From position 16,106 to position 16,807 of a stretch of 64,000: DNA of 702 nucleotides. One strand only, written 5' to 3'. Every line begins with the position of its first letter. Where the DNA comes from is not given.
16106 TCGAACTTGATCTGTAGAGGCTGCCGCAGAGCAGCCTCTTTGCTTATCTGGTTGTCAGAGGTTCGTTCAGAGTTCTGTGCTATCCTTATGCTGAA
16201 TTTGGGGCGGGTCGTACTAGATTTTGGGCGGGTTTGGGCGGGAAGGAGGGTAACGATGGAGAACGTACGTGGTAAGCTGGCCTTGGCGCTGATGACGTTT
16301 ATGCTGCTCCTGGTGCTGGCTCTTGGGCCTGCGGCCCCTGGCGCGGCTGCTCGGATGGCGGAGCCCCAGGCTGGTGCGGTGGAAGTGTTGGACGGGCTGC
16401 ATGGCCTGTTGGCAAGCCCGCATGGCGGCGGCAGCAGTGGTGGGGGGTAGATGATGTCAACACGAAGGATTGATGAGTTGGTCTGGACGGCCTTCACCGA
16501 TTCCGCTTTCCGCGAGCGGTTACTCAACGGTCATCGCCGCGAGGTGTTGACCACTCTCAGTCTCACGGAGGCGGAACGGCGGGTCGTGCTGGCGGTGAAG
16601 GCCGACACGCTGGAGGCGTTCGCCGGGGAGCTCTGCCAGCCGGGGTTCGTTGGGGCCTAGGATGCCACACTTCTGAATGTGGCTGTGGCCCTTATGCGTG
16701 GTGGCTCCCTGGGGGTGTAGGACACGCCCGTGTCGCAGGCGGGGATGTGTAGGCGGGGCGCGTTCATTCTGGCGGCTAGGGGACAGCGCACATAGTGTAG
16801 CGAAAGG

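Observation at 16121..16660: TPR-containing STAND/BTAD regulator followed by a signal-peptide pre-peptide and an abutting NHLP-like ORF: candidate peptide-signalling or orphan RiPP module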

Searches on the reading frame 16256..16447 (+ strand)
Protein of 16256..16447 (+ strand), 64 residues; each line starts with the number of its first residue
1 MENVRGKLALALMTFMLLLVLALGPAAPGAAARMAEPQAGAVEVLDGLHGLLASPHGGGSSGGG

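Call 5: search_protein_families(library=ncbifam, proteins=[window:16256-16447:+], max_evalue=1)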
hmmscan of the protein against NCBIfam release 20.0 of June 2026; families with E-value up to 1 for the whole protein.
window:16256-16447:+ (64 aa): 0 families

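Call 6: search_protein_families(library=pfam, proteins=[window:16256-16447:+], max_evalue=1)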
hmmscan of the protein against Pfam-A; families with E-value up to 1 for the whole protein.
window:16256-16447:+ (64 aa): 1 family
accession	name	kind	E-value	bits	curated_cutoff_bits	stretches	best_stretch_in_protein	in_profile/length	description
PF05987.18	DUF898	-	0.11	12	28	1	6-45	271-310/336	Bacterial protein of unknown function (DUF898)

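Call 86: find_homologous_proteins(query=window:16256-16447:+, max_evalue=0.01)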
Query window:16256-16447:+ (64 aa): 8 proteins with E <= 0.01 among 9 candidates.
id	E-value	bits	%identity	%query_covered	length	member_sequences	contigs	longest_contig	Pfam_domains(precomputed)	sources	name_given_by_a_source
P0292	1.7e-30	121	100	100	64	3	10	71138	-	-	-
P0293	5.5e-21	91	86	91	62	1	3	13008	-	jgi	-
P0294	1.6e-20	90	71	88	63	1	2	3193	-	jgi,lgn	-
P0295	7.3e-20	88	79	98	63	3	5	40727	-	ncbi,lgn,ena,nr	ncbi:MAG: hypothetical protein ISS49_14670 [Anaerolineae bacterium]|nr:hypothetical protein [Anaerol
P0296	1.2e-17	81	71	97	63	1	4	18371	-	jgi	jgi:hypothetical protein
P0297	1.2e-10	59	63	97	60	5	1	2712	-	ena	-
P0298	3.8e-9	54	58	97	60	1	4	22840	-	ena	-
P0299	8.2e-8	50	62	95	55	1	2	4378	-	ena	-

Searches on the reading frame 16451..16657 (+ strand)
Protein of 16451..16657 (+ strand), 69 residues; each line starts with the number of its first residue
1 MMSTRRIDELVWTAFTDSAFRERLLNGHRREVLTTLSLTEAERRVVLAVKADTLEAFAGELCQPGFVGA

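Call 5: search_protein_families(library=ncbifam, proteins=[window:16451-16657:+], max_evalue=1)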
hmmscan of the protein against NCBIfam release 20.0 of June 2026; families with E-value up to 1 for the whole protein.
window:16451-16657:+ (69 aa): 1 family
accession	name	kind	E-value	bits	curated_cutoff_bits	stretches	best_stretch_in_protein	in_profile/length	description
NF038399.1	NH_RiPP_Os17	domain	1.8e-05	24.8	40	1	6-61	2-58/63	Os1348 family NHLP clan protein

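Call 6: search_protein_families(library=pfam, proteins=[window:16451-16657:+], max_evalue=1)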
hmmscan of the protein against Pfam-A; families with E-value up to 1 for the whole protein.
window:16451-16657:+ (69 aa): 2 families
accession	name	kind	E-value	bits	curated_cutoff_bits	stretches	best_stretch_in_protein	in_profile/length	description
PF14407.11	Frankia_peptide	-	0.01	16.5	48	1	12-61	7-57/63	Ribosomally synthesized peptide prototyped by Frankia Franean1_4349.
PF02979.21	NHase_alpha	-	0.22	11.4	27.2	1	5-49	39-82/184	Nitrile hydratase, alpha chain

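Call 7: find_homologous_proteins(query=window:16451-16657:+, max_evalue=0.01)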
Query window:16451-16657:+ (69 aa): 147 proteins with E <= 0.01 among 148 candidates; the best 120 are listed.
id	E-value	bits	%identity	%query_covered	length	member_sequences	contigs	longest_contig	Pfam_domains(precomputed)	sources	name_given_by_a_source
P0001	4.4e-30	120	88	99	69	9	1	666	-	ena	-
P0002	1.7e-28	115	84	99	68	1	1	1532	-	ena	-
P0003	2.3e-28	114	84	99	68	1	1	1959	-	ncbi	-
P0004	6.2e-28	113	82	99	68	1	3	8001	-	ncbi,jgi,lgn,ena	jgi:hypothetical protein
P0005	6.3e-28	113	82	99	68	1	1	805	-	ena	-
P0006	6.3e-28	113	82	99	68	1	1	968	-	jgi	jgi:hypothetical protein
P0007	7.9e-28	113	82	99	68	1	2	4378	-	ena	-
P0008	1.6e-27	112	82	99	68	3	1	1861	PF14407.12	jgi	jgi:hypothetical protein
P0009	1.7e-27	112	79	99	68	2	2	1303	PF14407.12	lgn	-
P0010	2.3e-27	111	82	99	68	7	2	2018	PF14407.12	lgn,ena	-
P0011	2.7e-27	111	79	97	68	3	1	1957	-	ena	-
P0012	3.2e-27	111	81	99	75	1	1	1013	-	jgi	-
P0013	3.2e-27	111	81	99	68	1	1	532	-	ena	-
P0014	3.3e-27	111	81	99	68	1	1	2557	-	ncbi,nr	ncbi:MAG: hypothetical protein IMY75_02015 [Chloroflexi bacterium]|nr:hypothetical protein [Chlorofl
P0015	4.1e-27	110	85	99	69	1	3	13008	-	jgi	-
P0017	8.9e-27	109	82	94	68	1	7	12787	PF14407.12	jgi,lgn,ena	jgi:hypothetical protein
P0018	9.1e-27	109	81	99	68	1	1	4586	PF14407.12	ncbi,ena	-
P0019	1.6e-26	109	81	99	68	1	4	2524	PF14407.12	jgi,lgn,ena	jgi:hypothetical protein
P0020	1.6e-26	109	81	99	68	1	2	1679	PF14407.12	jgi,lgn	jgi:hypothetical protein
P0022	2.2e-26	108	76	99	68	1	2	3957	PF14407.12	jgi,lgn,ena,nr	nr:hypothetical protein [Anaerolineae bacterium]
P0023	2.4e-26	108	79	99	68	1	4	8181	PF14407.12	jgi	jgi:hypothetical protein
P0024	2.4e-26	108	81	99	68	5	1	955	PF14407.12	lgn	-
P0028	6.0e-26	107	79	99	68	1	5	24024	PF14407.12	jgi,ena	-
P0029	6.1e-26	107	79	99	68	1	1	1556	PF14407.12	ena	-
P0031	7.5e-26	107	79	97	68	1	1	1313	PF14407.12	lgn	-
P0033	1.3e-25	106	78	99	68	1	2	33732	PF14407.12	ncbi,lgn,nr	ncbi:MAG: hypothetical protein GWN58_48670 [Anaerolineae bacterium]|nr:hypothetical protein [Anaerol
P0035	1.3e-25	106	78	99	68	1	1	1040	PF14407.12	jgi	jgi:hypothetical protein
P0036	2.6e-25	105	75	97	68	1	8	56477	PF14407.12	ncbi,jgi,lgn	-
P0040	6.6e-25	104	75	99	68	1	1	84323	-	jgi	-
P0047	1.0e-24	103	75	97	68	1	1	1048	PF14407.12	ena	-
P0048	1.3e-24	103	76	99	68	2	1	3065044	PF14407.12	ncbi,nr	ncbi:MAG: hypothetical protein JSW37_14135 [Anaerolineales bacterium]|nr:MAG: hypothetical protein J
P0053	2.8e-24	102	72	99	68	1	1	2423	PF14407.12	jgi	jgi:hypothetical protein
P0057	3.9e-24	101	72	99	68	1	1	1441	PF14407.12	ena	-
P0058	3.9e-24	101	72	99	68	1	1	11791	PF14407.12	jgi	-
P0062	4.6e-24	101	79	90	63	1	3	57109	PF14407.12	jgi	jgi:hypothetical protein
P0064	4.8e-24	101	81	90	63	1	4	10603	PF14407.12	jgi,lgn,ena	jgi:hypothetical protein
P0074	9.9e-24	100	73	97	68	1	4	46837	PF14407.12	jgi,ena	-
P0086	2.7e-23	98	73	96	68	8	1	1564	PF14407.12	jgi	jgi:hypothetical protein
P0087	3.3e-23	98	75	94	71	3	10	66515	PF14407.12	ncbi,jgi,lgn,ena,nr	ncbi:MAG: hypothetical protein DRI79_03785 [Chloroflexi bacterium]|nr:MAG: hypothetical protein DRI8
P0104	2.5e-22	95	75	93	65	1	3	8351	PF14407.12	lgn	-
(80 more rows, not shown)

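Call 10: find_encoding_contigs(protein=P0048, flank=7000, max_places=2)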
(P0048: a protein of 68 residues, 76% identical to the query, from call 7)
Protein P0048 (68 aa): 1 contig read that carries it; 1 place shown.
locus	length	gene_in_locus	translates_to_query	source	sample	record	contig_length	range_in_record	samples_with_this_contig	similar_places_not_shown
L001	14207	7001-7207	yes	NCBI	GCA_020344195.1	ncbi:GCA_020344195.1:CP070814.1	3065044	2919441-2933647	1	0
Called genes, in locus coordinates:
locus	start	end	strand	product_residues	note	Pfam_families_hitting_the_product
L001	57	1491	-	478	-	PF05729:NACHT (faint), PF20703:nSTAND1, PF13191:AAA_16 (weak)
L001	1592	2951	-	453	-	PF00672:HAMP, PF00512:HisKA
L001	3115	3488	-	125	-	-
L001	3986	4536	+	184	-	PF00368:HMG-CoA_red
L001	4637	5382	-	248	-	PF00070:Pyr_redox (faint), PF00890:FAD_binding_2, PF01266:DAO (weak), PF07992:Pyr_redox_2 (weak), PF12831:FAD_oxidored, PF13450:NAD_binding_8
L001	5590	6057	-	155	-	PF02754:CCG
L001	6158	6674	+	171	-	PF03704:BTAD, PF00515:TPR_1 (faint), PF07719:TPR_2 (faint)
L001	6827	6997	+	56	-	-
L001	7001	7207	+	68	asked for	PF14407:Frankia_peptide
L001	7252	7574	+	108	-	-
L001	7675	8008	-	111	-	PF02739:5_3_exonuc_N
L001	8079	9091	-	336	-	PF00817:IMS, PF11798:IMS_HHH (weak), PF11799:IMS_C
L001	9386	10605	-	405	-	PF02826:2-Hacid_dh_C (faint), PF00890:FAD_binding_2 (weak), PF01134:GIDA (faint), PF01266:DAO (weak), PF07992:Pyr_redox_2, PF13450:NAD_binding_8, PF13738:Pyr_redox_3, PF00070:Pyr_redox (weak), +4 more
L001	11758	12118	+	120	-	-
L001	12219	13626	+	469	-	PF02310:B12-binding, PF04055:Radical_SAM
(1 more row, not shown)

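Call 11: find_encoding_contigs(protein=P0040, flank=7000, max_places=2)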
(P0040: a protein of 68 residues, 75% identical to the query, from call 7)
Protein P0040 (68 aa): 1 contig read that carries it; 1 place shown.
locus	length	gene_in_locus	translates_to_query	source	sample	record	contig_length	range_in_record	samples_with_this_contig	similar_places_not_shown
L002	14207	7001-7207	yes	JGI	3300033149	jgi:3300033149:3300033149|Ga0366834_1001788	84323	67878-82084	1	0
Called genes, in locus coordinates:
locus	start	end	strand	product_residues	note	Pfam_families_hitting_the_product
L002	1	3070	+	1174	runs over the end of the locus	PF00317:Ribonuc_red_lgN, PF02867:Ribonuc_red_lgC, PF14890:Intein_splicing, PF05204:Hom_end (faint), PF14528:LAGLIDADG_3, PF12637:TSCPD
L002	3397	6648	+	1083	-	PF13176:TPR_7 (faint), PF25873:WHD_MalT, PF00515:TPR_1 (faint), PF17874:TPR_MalT (weak), PF13424:TPR_12, PF17874:TPR_MalT, PF13374:TPR_10 (weak), PF03704:BTAD, +3 more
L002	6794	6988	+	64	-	-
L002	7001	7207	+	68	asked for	-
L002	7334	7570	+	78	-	-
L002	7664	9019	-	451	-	PF01546:Peptidase_M20, PF07687:M20_dimer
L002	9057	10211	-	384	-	PF00149:Metallophos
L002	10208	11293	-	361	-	PF00561:Abhydrolase_1 (weak), PF12697:Abhydrolase_6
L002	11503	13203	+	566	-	PF00069:Pkinase, PF01636:APH (faint), PF07714:PK_Tyr_Ser-Thr, PF03109:ABC1 (weak)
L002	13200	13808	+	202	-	PF16697:Yop-YscD_cpl, PF00498:FHA, PF00486:Trans_reg_C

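Call 12: find_encoding_contigs(protein=P0087, flank=7000, max_places=3)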
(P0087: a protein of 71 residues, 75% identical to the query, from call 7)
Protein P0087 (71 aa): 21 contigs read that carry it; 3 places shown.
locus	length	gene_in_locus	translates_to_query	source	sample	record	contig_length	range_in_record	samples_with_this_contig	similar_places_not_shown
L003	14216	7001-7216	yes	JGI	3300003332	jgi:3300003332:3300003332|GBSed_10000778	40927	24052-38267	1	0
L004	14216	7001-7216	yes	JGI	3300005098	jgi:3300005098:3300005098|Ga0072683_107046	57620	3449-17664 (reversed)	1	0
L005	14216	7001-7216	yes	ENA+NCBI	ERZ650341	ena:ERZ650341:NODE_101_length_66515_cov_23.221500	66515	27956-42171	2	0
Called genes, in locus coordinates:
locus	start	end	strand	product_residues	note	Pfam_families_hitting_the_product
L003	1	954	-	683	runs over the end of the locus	-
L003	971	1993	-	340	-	PF02912:Phe_tRNA-synt_N, PF01409:tRNA-synt_2d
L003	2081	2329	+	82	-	-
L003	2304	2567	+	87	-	PF05016:ParE_toxin, PF05973:Gp49 (weak)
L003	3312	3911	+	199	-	-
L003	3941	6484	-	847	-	PF00005:ABC_tran (faint), PF02463:SMC_N, PF13304:AAA_21 (faint), PF13476:AAA_23, PF13514:AAA_27 (weak), PF13555:AAA_29 (weak), PF04423:Rad50_zn_hook (weak), PF13558:SbcC_Walker_B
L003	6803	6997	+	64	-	-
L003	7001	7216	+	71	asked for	PF14407:Frankia_peptide (weak)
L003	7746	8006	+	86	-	-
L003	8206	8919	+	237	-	PF02616:SMC_ScpA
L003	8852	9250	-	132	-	PF04892:VanZ-LLP1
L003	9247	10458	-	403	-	PF13439:Glyco_transf_4, PF13579:Glyco_trans_4_4, PF00534:Glycos_transf_1, PF13692:Glyco_trans_1_4, PF13524:Glyco_trans_1_2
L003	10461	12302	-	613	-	PF13522:GATase_6, PF13537:GATase_7, PF01380:SIS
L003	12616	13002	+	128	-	-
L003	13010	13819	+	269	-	PF01261:AP_endonuc_2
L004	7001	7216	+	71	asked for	PF14407:Frankia_peptide (weak)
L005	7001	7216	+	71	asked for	PF14407:Frankia_peptide (weak)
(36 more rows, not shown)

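Call 16: find_related_loci(query=A1, collection=genome_contigs, flank=8000)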
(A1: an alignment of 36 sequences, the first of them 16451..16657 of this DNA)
Query A1 (69 aa) in genome_contigs; peptide patterns used: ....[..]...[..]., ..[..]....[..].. (x = any residue, [..] = any of these).
37 stretches matched a pattern; 24 encode a relative of the query (tblastn E <= 1e-3); 24 distinct loci.
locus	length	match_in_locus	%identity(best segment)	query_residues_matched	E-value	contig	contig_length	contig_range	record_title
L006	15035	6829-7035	78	1-69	9e-33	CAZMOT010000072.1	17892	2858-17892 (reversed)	MAG TPA_asm: uncultured Anaerolineales bacterium isolate SRP068000_co2_90 genome assembly, contig: NODE_2570_length_1789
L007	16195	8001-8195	83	2-66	1e-32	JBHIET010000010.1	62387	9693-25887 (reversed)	MAG: Anaerolineae bacterium isolate b2.sp2_bin.30 NODE_31_length_62387_cov_8.081788, whole genome shotgun sequence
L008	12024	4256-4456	81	2-68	4e-32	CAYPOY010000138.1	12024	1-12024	MAG TPA_asm: uncultured Anaerolineales bacterium isolate SRP214966_co5_314 genome assembly, contig: NODE_5003_length_120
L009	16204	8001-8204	76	2-69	8e-32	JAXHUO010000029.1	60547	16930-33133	MAG: Chloroflexota bacterium isolate MAG53_tar_biofilm MAG53_29, whole genome shotgun sequence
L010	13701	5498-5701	74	2-69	1e-31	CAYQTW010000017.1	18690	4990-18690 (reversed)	MAG TPA_asm: uncultured Anaerolineales bacterium isolate binchicken_co355_303 genome assembly, contig: NODE_1456_length_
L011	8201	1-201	69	2-68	1e-29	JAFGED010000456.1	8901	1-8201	MAG: Anaerolineae bacterium isolate Zod_Metabat.1210 k87_13016819, whole genome shotgun sequence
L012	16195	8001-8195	75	2-66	2e-29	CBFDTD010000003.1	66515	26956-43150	MAG TPA_asm: uncultured bacterium isolate SRR6823440_binner13_Refined_23 genome assembly, contig: ERZ650341.101, whole g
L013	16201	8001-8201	69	2-68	4e-29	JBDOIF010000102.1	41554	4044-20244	MAG: Anaerolineae bacterium isolate TC202112_Ori_Bins009 k147_505601, whole genome shotgun sequence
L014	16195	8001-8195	75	2-66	6e-29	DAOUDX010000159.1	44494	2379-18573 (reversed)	MAG TPA_asm: Anaerolineae bacterium isolate N2_102 k133_1102317, whole genome shotgun sequence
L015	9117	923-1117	71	2-66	7e-29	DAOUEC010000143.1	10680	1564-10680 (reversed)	MAG TPA_asm: Anaerolineae bacterium isolate N3_163 k131_1107898, whole genome shotgun sequence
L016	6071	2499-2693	72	2-66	1e-28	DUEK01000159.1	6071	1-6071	MAG TPA_asm: Thermoflexia bacterium isolate G79 Contig159, whole genome shotgun sequence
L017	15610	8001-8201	67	2-68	2e-28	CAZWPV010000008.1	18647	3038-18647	MAG TPA_asm: uncultured Anaerolineales bacterium isolate binchicken_co228_317 genome assembly, contig: NODE_4099_length_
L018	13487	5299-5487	73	2-64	6e-28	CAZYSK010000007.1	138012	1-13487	MAG TPA_asm: uncultured Anaerolineales bacterium isolate binchicken_co334_204 genome assembly, contig: NODE_121_length_1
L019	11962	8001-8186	76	2-63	7e-28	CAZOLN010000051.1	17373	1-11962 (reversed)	MAG TPA_asm: uncultured Anaerolineales bacterium isolate binchicken_co6_399 genome assembly, contig: NODE_3395_length_17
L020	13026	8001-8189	70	2-64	2e-27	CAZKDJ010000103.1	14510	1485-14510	MAG TPA_asm: uncultured Anaerolineales bacterium isolate binchicken_co116_320 genome assembly, contig: NODE_4294_length_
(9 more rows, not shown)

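Call 27: find_encoding_contigs(protein=window:16451-16657:+, flank=2000, max_places=4)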
Protein window:16451-16657:+ (69 aa): no gene with exactly this product is on record in the collection.

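Call 35: search_solved_structures(query=A1, max_evalue=10, show_alignments=2)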
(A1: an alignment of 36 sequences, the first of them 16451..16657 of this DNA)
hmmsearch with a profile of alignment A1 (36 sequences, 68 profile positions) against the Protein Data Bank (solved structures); distinct sequences matched with E-value up to 10: 1.
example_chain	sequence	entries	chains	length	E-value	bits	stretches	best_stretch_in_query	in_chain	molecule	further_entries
4ob1_A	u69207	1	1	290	0.18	15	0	10-33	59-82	Cobalt-containing nitrile hydratase subunit alpha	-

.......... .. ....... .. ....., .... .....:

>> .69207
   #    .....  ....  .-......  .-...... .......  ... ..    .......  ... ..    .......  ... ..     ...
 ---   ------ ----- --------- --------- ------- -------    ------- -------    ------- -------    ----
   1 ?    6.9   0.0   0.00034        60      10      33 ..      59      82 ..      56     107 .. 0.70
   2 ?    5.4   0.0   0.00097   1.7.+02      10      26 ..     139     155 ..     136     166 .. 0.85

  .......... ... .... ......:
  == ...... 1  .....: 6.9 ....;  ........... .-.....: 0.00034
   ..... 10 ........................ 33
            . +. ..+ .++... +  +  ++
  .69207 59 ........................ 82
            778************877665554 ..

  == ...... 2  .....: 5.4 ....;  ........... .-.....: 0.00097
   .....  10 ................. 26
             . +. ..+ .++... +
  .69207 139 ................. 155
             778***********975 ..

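Call 47: predict_structure(alignment_id=A1)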
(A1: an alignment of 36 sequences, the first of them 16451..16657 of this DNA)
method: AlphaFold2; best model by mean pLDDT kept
length: 69 residues; sequences in the alignment: 36
mean_pLDDT: 77.0   pTM: 0.57
mean pLDDT of the five models: 77.0, 74.0, 72.8, 72.3, 68.3
residues with pLDDT >= 90: 0; 70-90: 61; 50-70: 6; < 50: 2
segments of 3 or more residues with pLDDT < 50: none
pLDDT, mean of each block of 10 residues (from residue 1): 76 84 79 76 79 81 60
secondary structure, 60 per line:
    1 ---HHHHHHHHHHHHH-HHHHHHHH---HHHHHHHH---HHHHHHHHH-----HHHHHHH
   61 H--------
elements in order: H4-16 H18-25 H29-36 H40-48 H54-61

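Call 51: fold_search(model_id=the predicted structure, library=pdb)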
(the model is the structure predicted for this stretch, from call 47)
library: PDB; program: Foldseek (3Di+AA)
matches with E <= 10: 5; with E <= 0.001: 0
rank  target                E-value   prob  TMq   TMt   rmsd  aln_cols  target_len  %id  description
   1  6lk7_C                4.4e+00  0.20  0.48  0.50   7.0        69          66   14  crystal structure of Os1348 from Pseudomonas sp. Os17 (released 2020-11-11)
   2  1g8e_A                4.4e+00  0.11  0.36  0.28   7.9        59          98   14  CRYSTAL STRUCTURE OF FLHD FROM ESCHERICHIA COLI (released 2001-03-07)
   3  6k9n_B                6.2e+00  0.06  0.32  0.12   8.5        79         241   15  Rice_OTUB_like_catalytic domain (released 2020-06-24)
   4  6k9p_B                7.8e+00  0.04  0.31  0.12   8.6        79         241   15  Structure of Deubiquitinase (released 2020-06-24)
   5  8j56_A                8.2e+00  0.06  0.35  0.36   7.8        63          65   14  Crystal structure of the FlhDC complex from Cupriavidus necator (released 2024-02-28)
